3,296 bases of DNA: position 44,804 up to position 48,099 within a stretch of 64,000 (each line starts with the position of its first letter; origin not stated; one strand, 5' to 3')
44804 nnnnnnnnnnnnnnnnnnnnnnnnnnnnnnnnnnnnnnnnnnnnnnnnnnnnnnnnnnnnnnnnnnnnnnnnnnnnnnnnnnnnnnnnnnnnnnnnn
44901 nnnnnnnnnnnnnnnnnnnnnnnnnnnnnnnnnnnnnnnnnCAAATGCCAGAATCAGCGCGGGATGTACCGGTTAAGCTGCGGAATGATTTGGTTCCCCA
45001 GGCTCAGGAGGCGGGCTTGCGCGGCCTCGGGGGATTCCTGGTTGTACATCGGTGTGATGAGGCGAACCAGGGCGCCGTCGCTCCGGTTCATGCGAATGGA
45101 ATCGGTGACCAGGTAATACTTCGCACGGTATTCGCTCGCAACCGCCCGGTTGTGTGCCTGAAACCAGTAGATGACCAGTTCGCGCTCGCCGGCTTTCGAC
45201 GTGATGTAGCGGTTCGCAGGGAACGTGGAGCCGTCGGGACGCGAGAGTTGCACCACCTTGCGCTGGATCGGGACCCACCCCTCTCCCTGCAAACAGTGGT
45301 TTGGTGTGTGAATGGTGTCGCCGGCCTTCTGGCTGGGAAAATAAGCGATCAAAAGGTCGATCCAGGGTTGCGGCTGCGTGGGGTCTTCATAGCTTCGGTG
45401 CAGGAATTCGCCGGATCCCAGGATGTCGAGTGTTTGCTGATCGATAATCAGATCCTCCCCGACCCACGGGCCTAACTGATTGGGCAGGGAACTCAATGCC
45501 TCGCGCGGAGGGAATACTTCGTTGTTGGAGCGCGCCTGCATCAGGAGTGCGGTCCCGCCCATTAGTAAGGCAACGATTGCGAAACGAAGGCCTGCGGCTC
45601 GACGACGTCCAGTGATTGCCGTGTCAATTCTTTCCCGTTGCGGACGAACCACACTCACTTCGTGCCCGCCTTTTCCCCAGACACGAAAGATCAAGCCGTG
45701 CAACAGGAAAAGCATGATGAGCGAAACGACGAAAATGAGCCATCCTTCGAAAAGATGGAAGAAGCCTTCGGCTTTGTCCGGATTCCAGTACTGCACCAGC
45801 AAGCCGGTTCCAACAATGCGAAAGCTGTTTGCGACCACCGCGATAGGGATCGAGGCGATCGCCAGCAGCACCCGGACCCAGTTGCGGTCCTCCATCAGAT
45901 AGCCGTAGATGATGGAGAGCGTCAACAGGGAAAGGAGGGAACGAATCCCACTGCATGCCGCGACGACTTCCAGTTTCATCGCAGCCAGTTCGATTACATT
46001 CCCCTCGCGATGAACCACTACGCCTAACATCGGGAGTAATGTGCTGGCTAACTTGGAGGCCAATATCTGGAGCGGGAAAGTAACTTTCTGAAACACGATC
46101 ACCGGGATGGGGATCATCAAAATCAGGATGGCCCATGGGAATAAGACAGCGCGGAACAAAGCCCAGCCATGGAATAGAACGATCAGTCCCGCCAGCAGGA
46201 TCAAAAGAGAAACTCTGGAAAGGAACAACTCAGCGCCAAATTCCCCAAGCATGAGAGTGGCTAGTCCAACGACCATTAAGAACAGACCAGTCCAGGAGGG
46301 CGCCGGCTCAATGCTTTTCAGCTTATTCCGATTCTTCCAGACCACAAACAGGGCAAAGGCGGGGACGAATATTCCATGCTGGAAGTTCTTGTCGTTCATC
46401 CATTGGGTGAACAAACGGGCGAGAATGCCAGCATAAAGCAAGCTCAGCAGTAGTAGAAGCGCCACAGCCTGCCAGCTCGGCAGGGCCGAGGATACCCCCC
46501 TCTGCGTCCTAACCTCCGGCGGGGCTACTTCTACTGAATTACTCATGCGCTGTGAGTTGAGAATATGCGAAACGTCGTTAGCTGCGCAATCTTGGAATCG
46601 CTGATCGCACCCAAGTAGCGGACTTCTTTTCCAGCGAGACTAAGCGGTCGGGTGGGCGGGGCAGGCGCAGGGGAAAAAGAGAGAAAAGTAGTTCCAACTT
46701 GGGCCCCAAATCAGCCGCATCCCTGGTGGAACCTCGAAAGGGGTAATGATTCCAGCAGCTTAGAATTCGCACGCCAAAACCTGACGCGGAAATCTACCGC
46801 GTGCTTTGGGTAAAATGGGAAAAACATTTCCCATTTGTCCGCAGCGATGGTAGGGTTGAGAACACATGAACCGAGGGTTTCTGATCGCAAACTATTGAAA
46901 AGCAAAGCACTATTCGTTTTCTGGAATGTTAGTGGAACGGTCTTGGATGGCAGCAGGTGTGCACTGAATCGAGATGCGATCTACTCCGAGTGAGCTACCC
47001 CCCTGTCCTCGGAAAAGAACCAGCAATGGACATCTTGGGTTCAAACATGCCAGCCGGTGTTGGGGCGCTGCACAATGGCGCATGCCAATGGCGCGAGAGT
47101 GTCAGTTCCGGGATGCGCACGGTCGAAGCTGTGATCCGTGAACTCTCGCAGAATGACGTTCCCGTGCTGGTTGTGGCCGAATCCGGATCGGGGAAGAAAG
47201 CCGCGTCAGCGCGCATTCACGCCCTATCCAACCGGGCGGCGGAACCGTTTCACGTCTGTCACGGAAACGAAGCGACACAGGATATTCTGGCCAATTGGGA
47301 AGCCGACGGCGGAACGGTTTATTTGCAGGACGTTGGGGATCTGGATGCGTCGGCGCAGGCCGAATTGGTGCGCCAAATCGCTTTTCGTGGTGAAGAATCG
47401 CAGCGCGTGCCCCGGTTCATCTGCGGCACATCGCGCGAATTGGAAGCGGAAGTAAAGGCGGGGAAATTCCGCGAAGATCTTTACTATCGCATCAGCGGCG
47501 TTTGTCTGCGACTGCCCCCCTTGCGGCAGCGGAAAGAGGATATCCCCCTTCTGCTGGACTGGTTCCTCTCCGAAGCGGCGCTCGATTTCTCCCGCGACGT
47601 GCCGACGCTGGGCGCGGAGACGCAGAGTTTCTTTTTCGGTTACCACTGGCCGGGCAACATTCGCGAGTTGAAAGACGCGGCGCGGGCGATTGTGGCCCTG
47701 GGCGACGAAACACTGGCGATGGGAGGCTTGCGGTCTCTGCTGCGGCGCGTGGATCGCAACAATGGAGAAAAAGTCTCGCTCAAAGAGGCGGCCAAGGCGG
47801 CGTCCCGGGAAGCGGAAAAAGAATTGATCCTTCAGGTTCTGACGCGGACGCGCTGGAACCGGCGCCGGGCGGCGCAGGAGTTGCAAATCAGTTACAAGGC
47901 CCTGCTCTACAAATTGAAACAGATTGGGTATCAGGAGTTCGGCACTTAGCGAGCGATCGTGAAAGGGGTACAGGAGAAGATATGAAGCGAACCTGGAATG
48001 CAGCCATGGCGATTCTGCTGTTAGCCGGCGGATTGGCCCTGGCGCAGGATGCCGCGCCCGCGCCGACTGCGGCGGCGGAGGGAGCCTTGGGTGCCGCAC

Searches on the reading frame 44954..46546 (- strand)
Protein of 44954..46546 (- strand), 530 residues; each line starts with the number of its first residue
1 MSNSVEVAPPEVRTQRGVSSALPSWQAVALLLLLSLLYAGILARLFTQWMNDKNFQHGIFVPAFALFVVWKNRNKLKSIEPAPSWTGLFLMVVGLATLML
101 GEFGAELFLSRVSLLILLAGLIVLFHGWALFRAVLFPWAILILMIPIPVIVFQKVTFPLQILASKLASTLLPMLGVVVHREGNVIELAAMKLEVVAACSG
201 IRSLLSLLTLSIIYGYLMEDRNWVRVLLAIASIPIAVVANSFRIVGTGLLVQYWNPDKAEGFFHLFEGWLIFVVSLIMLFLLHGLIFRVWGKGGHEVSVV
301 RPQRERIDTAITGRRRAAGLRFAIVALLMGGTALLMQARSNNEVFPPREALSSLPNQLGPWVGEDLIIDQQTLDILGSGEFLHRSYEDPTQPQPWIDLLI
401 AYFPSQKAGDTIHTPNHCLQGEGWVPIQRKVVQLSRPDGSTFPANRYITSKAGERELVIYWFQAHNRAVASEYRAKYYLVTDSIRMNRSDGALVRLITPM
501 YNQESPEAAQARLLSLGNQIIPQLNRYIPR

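Call 62: search_protein_families(library=ncbifam, proteins=[window:44954-46546:-], max_evalue=1e-8)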
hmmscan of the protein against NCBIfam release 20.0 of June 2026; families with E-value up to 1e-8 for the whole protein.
window:44954-46546:- (530 aa): 15 families
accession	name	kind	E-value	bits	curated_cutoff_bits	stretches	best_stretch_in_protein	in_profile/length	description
TIGR04152.1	exosort_VPLPA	exception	3e-132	442.1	400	1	47-529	2-486/486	VPLPA-CTERM-specific exosortase XrtD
NF038142.1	exosort_XrtW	exception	6.1e-97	325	425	1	26-528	4-494/494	exosortase W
TIGR03109.2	exosort_XrtA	exception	2.6e-58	197.5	208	1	27-285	3-258/261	exosortase A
TIGR02602.1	8TM_EpsH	subfamily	3.6e-58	196.9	105.55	1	47-284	2-238/241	exosortase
NF035943.2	exosort_XrtV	exception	5.9e-41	140.5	313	1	28-289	6-269/270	exosortase V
TIGR03113.1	exosort_XrtB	exception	3.9e-35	121.8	275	1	30-286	4-264/268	exosortase B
TIGR02914.1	EpsI_fam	equivalog_domain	5.9e-33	113.8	42.8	1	353-527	3-173/174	exosortase C-terminal domain/associated protein EpsI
TIGR04151.1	exosort_VPDSG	exception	3.7e-28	98.8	300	1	24-288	27-301/306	VPDSG-CTERM-specific exosortase XrtC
TIGR04178.1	exo_archaeo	signature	5.3e-20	71.5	23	1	192-282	1-91/97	exosortase/archaeosortase family protein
TIGR04156.1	cyanoexo_CrtB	exception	3.2e-17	63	300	1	28-285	4-263/280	cyanoexosortase B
NF045608.2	EpsI_type_V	exception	4.7e-16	58.8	228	1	322-507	7-194/218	exosortase-associated protein EpsI, V-type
NF033464.1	cyanoexo_CrtC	exception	1.4e-15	57.6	225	1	30-280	10-268/278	cyanoexosortase C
TIGR03763.1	cyanoexo_CrtA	exception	4e-15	56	150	1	52-282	29-254/260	cyanoexosortase A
NF045609.1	EpsI_type_B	exception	1.8e-12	47.2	220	1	331-510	16-199/221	exosortase-associated protein EpsI, B-type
TIGR04489.1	exosort_XrtO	exception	1.3e-10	40.7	250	0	63-282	33-254/451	exosortase O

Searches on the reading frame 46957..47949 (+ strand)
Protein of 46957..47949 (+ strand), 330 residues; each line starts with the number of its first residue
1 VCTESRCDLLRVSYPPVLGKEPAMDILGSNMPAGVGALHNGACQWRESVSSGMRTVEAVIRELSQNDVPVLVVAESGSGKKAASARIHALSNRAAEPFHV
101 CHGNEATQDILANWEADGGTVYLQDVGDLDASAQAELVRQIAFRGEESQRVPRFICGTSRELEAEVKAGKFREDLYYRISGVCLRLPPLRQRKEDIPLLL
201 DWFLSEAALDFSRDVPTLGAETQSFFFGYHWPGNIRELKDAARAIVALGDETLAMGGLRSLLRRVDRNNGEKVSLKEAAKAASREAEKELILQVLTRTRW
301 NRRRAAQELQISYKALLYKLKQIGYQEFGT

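Call 62: search_protein_families(library=ncbifam, proteins=[window:46957-47949:+], max_evalue=1e-8)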
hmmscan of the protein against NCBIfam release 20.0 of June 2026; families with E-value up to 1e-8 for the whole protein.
window:46957-47949:+ (330 aa): 24 families
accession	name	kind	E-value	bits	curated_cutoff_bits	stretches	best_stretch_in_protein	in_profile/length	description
NF041552.1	TF_PrdR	equivalog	9.1e-42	143.1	795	1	116-322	360-575/577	sigma-54 dependent transcriptional regulator PrdR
NF008469.0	PRK11361.1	equivalog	1.9e-41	142.3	714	1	115-325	235-456/461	acetoacetate metabolism transcriptional regulator AtoC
TIGR01817.1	nifA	equivalog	1.4e-39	136.3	528.85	1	116-245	289-424/534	nif-specific transcriptional activator NifA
TIGR01818.1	ntrC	equivalog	1.5e-38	132.8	558.6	1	115-249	226-367/463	nitrogen regulation protein NR(I)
TIGR02915.1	PEP_resp_reg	equivalog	2.7e-38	132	502.6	1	116-320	232-438/445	PEP-CTERM-box response regulator transcription factor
NF007689.0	PRK10365.1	equivalog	5.5e-38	130.9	760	1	115-321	231-440/441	sigma-54-dependent response regulator transcription factor ZraR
NF038308.1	RNA_repair_RtcR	equivalog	2e-37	129.3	650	1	115-316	276-504/530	RNA repair transcriptional activator RtcR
NF051870.1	NAssimRespRegNtrX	equivalog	1.6e-35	122.9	600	1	50-324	145-451/452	nitrogen assimilation response regulator NtrX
NF050807.1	TransRegFlbDCaul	equivalog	1.7e-35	122.8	750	1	115-323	210-438/454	sigma-54-dependent transcriptional regulator FlbD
TIGR02974.1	phageshock_pspF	equivalog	2.2e-35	122.5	443.55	1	115-247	91-232/336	phage shock protein operon transcriptional activator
NF041906.1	V4R_TF_MobR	exception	4.7e-35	121.1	999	1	107-322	315-543/544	phenol degradation transcriptional regulator MobR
NF008085.0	PRK10820.1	equivalog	6.7e-35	120.7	576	1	115-324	296-511/520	transcriptional regulator TyrR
NF003451.0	PRK05022.1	equivalog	7.9e-35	120.5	476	1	116-324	283-509/512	nitric oxide reductase transcriptional regulator NorR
NF041946.1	LuxO_transreg_Vib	equivalog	2.1e-32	112.5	800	1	115-275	225-393/463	quorum-sensing sigma-54 dependent transcriptional regulator LuxO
NF008485.2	PRK11388.1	equivalog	2.6e-31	108.6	551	1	49-324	337-636/643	dihydroxyacetone kinase operon transcriptional regulator DhaR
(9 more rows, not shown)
